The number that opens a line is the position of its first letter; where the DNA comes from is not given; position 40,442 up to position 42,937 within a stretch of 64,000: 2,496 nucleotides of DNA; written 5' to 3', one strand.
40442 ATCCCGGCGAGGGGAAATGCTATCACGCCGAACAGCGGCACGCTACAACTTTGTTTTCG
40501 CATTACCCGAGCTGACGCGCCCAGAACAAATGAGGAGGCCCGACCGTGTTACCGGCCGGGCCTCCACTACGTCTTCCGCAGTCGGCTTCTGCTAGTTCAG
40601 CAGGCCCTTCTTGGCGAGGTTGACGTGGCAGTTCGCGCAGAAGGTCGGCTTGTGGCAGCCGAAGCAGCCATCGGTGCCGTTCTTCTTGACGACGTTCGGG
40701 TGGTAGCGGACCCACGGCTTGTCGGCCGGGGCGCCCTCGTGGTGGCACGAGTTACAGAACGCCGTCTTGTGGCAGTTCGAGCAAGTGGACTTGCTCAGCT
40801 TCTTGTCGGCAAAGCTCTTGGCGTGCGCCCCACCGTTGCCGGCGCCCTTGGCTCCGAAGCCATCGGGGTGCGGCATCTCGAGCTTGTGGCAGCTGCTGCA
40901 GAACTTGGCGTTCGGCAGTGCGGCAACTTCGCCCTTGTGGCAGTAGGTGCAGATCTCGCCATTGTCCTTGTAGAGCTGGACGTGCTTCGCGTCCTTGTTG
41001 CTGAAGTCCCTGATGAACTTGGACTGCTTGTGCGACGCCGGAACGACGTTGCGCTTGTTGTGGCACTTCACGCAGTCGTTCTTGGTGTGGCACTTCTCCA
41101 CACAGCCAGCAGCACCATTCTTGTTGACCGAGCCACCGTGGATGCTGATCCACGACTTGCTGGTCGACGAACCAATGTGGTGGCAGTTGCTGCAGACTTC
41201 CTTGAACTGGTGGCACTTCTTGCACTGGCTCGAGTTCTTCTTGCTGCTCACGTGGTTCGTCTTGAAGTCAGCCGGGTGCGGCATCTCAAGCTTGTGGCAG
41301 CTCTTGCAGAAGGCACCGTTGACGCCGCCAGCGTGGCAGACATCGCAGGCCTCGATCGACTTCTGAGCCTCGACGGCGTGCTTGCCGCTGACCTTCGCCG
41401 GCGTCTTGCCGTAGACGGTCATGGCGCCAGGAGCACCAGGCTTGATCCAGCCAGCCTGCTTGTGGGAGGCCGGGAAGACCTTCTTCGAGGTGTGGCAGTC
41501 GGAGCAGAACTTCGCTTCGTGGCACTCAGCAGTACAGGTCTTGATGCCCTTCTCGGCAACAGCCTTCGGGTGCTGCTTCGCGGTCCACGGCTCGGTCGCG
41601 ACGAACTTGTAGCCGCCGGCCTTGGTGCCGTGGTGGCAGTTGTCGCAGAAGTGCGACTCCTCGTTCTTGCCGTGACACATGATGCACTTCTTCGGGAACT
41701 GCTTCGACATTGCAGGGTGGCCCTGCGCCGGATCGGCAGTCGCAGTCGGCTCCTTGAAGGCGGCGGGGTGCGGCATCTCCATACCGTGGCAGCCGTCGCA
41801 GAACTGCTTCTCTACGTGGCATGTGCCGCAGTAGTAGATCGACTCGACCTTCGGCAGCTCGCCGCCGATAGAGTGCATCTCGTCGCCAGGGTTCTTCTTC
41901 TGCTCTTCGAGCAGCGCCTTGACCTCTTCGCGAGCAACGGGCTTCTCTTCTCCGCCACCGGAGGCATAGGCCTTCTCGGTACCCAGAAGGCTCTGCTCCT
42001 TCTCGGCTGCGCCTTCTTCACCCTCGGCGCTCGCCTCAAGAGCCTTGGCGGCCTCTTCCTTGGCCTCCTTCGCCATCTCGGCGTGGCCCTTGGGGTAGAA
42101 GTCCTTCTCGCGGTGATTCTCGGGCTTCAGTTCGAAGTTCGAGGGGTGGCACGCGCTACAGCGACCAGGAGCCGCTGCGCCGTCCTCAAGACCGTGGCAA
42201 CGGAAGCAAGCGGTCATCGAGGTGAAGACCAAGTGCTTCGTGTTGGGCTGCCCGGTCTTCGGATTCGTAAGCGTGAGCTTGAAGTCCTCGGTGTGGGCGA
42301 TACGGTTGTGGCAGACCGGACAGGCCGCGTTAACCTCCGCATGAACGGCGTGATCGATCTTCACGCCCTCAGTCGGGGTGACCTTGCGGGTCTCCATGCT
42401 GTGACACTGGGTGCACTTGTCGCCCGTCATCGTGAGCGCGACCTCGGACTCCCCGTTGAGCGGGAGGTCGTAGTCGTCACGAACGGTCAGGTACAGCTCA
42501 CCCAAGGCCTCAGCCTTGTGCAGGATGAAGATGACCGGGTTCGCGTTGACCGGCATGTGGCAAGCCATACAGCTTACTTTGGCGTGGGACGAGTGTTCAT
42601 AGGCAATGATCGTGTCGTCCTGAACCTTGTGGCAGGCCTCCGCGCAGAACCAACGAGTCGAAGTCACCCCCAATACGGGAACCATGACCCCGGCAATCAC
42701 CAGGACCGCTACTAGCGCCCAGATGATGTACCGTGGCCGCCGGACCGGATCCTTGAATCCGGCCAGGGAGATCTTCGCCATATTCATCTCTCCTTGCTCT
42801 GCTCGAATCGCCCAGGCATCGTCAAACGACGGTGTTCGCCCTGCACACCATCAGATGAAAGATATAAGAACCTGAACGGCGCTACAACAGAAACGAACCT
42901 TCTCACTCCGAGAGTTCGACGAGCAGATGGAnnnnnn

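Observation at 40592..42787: Single polypeptide with 24 haem-binding motifs: membrane-anchored NapC/NirT-like quinol-dehydrogenase head fused to an 18-haem tail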

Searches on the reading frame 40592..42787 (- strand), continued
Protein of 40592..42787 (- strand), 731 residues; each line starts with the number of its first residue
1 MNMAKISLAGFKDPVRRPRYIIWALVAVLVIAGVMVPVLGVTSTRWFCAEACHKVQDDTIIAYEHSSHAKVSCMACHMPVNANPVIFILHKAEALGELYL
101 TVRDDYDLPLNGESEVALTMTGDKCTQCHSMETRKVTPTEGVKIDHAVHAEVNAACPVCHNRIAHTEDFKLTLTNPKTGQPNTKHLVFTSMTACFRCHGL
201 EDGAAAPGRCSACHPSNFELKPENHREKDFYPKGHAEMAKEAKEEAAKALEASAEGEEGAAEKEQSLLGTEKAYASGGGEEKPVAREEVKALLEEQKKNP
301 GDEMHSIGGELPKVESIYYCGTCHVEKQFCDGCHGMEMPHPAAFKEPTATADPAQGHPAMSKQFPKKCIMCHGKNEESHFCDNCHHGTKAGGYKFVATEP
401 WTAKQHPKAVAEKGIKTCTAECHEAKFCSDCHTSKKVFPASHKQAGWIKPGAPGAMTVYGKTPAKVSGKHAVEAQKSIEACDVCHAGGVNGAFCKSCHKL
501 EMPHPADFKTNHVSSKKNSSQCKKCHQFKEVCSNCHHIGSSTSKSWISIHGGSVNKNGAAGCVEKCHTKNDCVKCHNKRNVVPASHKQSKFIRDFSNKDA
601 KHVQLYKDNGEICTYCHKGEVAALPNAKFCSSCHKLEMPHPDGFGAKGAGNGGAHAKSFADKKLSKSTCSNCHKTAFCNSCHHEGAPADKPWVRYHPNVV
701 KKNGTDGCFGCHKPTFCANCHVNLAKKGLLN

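Call 36: predict_structure(alignment_id=A2)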
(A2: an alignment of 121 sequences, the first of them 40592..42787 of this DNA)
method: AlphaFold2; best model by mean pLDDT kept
length: 731 residues; sequences in the alignment: 121
mean_pLDDT: 84.7   pTM: 0.59
mean pLDDT of the five models: 84.7, 84.7, 82.5, 77.6, 77.1
residues with pLDDT >= 90: 196; 70-90: 489; 50-70: 36; < 50: 10
segments of 3 or more residues with pLDDT < 50: 1-4, 264-268
pLDDT, mean of each block of 10 residues (from residue 1): 55 83 88 82 79 76 90 82 82 79 85 86 88 87 91 92 91 91 92 93 85 90 92 86 92 70 48 56 91 93 88 94 85 77 82 77 85 89 93 95 91 90 88 86 90 85 87 89 88 90 86 82 84 83 87 86 85 87 88 89 91 87 91 88 69 79 86 81 79 85 86 84 79 57
secondary structure, 60 per line:
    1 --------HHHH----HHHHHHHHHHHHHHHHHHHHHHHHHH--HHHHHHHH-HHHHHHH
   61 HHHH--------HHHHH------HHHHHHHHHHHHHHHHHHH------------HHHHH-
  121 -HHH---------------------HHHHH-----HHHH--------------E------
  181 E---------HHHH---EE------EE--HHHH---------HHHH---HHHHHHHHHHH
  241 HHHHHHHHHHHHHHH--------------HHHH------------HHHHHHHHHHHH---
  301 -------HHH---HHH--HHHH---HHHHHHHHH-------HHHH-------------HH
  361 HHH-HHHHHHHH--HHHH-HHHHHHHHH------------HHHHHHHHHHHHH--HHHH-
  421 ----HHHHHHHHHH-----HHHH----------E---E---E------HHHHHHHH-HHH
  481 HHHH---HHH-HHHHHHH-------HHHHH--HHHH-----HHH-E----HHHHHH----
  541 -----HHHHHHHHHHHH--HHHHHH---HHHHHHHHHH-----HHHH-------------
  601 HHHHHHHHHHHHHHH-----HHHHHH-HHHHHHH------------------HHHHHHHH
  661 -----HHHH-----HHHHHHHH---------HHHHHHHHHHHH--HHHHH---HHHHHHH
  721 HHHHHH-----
elements in order (helices of 4 or more, strands of 3 or more residues): H9-12 H17-42 H45-52 H54-64 H73-77 H84-102 H115-119 H146-150 H156-159 H191-194 H210-213 H223-226 H230-255 H270-273 H286-297 H319-322 H326-334 H342-345 H359-363 H365-372 H375-378 H380-388 H401-413 H416-419 H425-434 H440-443 H469-476 H478-484 H492-498 H506-510 H513-516 H531-536 H546-557 H560-565 H569-578 H584-587 H601-615 H621-626 H628-634 H653-660 H666-669 H675-682 H692-703 H706-710 H714-726

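Call 38: fold_search(model_id=the predicted structure, library=pdb)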
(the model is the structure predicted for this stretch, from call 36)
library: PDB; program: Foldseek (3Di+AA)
matches with E <= 10: 0; with E <= 0.001: 0
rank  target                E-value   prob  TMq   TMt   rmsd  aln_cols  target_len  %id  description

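Call 48: search_protein_families(library=pfam, alignment_id=A1, max_evalue=0.001)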
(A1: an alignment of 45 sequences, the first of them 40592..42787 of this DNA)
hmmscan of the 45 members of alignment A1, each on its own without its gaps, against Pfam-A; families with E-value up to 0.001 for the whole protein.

A. member 1, window:40592-42787:- (731 aa): 3 families
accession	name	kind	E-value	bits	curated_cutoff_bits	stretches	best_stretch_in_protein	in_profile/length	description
PF22113.1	Mtrc-MtrF_II-IV_dom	-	6.3e-09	36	30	1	50-201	10-166/176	Outer membrane cytochrome MtrC/MtrF-like, domains II/IV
PF14522.11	Cytochrome_C7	-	1.9e-07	31.2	24.8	1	142-214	1-66/67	Cytochrome c7 and related cytochrome c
PF02085.21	Cytochrom_CIII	-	0.00029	21.6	22.9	0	183-237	23-72/101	Class III cytochrome C family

B. families by the number of members that match (of 45 scanned): 7 families
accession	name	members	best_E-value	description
PF14522.11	Cytochrome_C7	45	7e-11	Cytochrome c7 and related cytochrome c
PF22113.1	Mtrc-MtrF_II-IV_dom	39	1.1e-13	Outer membrane cytochrome MtrC/MtrF-like, domains II/IV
PF03264.19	Cytochrom_NNT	37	3.3e-16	NapC/NirT cytochrome c family, N-terminal region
PF02085.21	Cytochrom_CIII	34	6.1e-10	Class III cytochrome C family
PF14537.11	Cytochrom_c3_2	26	2.1e-09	Cytochrome c3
PF09699.15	Paired_CXXCH_1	3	0.00041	Doubled CXXCH motif (Paired_CXXCH_1)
PF16044.11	DUF4796_C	1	0.00053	DUF4796 C-terminal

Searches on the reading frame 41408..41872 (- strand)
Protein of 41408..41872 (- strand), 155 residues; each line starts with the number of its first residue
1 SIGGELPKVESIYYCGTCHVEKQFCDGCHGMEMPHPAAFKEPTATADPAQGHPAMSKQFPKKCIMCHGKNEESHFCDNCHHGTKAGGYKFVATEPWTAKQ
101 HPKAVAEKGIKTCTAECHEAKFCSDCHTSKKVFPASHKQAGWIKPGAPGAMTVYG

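Call 54: search_solved_structures(query=A3, max_evalue=10, show_alignments=2)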
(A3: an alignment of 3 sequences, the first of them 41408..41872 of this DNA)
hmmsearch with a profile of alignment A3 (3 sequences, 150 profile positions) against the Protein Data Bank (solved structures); distinct sequences matched with E-value up to 10: 6.
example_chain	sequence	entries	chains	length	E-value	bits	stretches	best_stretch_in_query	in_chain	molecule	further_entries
2ct0_A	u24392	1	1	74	0.072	16.5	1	11-61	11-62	Non-SMC element 1 homolog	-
6ef8_A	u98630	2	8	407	0.12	15.9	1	22-89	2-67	C-type cytochrome OmcS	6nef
7bkb_E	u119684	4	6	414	0.17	15.3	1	66-138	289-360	Formate dehydrogenase, beta subunit (F420)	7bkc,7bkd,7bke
1fs7_A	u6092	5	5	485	0.78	13.2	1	80-127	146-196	CYTOCHROME C NITRITE REDUCTASE | Cytochrome c-552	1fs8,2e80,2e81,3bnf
1qdb_A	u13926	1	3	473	6.1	10.3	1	80-132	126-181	CYTOCHROME C NITRITE REDUCTASE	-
2rf7_A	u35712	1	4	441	9.9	9.6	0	27-85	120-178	Cytochrome c-552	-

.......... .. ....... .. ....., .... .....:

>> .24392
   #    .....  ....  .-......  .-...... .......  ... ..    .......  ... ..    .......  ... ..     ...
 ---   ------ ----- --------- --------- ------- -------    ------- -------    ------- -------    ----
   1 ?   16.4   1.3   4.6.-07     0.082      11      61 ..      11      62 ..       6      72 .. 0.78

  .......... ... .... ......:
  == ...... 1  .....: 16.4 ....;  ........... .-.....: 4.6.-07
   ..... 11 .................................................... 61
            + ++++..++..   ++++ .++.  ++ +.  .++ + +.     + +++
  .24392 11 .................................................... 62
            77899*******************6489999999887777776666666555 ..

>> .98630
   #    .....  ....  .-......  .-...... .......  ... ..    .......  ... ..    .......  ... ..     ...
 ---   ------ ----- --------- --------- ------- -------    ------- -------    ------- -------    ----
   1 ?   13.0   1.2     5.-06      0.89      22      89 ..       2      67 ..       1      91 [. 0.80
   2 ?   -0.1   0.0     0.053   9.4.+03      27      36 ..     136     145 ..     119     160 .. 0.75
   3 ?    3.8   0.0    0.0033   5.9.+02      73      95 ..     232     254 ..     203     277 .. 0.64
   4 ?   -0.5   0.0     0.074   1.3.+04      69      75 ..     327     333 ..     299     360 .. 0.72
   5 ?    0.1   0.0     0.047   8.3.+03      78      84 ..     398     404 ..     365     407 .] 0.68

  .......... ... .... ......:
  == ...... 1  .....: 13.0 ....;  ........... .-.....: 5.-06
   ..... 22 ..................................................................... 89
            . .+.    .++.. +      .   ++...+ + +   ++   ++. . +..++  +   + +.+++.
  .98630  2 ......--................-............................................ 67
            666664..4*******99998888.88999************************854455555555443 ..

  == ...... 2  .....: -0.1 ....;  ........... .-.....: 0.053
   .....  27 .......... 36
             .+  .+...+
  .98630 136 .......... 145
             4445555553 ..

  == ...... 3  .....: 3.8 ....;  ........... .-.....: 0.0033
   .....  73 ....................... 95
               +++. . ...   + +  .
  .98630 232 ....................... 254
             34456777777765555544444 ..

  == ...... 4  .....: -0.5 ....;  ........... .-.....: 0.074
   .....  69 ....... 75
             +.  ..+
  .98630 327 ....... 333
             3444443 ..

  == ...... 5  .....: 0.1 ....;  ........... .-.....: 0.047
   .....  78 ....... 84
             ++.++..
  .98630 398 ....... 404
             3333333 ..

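Call 60: search_protein_representatives(alignment_id=A3)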
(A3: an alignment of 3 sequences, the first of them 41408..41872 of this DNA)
Query: 3 sequences, 150 profile positions. Proteins with E-value up to 0.001 (for the whole library): 870; up to 1e-10: 264; up to 1e-30: 29. The best 150 are listed.
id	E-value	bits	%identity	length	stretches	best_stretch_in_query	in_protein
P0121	6.1e-84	295.9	-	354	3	3-144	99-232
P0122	4.3e-83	293.2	-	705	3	5-141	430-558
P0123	2.0e-77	274.8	-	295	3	5-146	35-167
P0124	4.1e-56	205.6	-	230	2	4-126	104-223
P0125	4.1e-54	199.1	-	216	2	6-126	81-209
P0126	2.6e-48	180.3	-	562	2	14-141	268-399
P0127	4.8e-47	176.2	-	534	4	7-126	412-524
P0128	1.0e-45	171.9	-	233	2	5-126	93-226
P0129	4.0e-44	166.7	-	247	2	5-142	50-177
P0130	6.7e-44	166.0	-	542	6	14-124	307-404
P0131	1.1e-41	158.7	-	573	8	7-142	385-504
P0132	4.8e-40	153.5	-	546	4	14-142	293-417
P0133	8.8e-40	152.6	-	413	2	6-136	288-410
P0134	7.5e-37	143.1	-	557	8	15-126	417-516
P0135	9.1e-37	142.8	-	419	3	53-138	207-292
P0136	1.1e-36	142.6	-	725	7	6-138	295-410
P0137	1.5e-36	142.2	-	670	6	7-139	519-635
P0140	1.1e-34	136.1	-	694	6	30-142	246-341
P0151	1.7e-29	119.2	-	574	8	6-117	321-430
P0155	2.8e-27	112.1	-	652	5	4-125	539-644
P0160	5.3e-25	104.6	-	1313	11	12-115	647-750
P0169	4.9e-24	101.5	-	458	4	6-126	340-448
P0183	1.6e-21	93.4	-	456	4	6-141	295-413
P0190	1.9e-20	89.9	-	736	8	13-121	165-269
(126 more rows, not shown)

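Call 62: list_cluster_members(proteins=[P0137, P0155, P0190, P0151, P0169, P0136, P0160, P0131, P0140, P0183])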
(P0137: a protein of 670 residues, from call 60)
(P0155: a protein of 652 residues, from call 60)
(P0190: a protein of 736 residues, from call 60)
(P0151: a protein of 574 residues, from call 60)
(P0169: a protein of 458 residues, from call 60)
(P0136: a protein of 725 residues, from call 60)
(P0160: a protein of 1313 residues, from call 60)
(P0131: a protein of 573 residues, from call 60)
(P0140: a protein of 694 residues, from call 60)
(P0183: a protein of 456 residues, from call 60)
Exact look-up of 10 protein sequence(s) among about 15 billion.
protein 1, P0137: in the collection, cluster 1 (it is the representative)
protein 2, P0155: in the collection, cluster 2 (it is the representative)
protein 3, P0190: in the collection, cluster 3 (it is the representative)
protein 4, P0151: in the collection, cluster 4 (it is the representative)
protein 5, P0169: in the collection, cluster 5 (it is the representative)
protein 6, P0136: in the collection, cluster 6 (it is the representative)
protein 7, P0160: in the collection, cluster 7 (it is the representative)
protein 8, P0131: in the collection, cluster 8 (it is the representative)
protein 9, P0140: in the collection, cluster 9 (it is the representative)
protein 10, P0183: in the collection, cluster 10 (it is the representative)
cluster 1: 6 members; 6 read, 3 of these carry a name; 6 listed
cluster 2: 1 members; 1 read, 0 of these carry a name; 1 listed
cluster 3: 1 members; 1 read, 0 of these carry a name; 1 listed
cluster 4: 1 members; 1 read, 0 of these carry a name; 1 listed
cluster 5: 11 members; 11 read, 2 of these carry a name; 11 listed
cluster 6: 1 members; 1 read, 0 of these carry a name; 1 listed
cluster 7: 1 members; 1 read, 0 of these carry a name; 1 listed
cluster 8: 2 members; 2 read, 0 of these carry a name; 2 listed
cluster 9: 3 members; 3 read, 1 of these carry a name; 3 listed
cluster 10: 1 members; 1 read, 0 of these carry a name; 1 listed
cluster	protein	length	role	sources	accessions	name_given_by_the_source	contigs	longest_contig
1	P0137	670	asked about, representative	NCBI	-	-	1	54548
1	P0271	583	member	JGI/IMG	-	hypothetical protein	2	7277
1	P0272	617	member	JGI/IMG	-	nitrate/TMAO reductase-like tetraheme cytochrome c subunit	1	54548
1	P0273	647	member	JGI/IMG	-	nitrate/TMAO reductase-like tetraheme cytochrome c subunit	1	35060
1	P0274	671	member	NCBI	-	-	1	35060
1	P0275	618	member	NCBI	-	-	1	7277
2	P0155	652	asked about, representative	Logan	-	-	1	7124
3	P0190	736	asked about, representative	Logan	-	-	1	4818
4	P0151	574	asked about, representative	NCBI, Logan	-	-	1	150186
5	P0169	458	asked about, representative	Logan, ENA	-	-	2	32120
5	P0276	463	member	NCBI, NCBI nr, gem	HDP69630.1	MAG TPA: hypothetical protein ENN38_02335 [Actinobacteria bacterium] | hypothetical protein [Actinomycetota bacterium]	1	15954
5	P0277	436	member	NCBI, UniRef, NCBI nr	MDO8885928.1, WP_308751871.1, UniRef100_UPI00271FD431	cytochrome c3 family protein [Candidatus Oleimmundimicrobium sp.] | cytochrome c3 family protein n=1 Tax=Candidatus Oleimmundimicrobium sp. TaxID=3060597 ...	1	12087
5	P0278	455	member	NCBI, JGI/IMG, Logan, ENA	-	-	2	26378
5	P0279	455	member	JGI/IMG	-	-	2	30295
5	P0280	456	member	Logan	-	-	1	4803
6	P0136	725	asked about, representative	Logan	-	-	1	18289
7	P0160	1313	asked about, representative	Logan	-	-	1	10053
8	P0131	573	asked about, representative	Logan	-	-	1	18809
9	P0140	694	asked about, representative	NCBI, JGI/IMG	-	-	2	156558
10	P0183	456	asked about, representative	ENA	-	-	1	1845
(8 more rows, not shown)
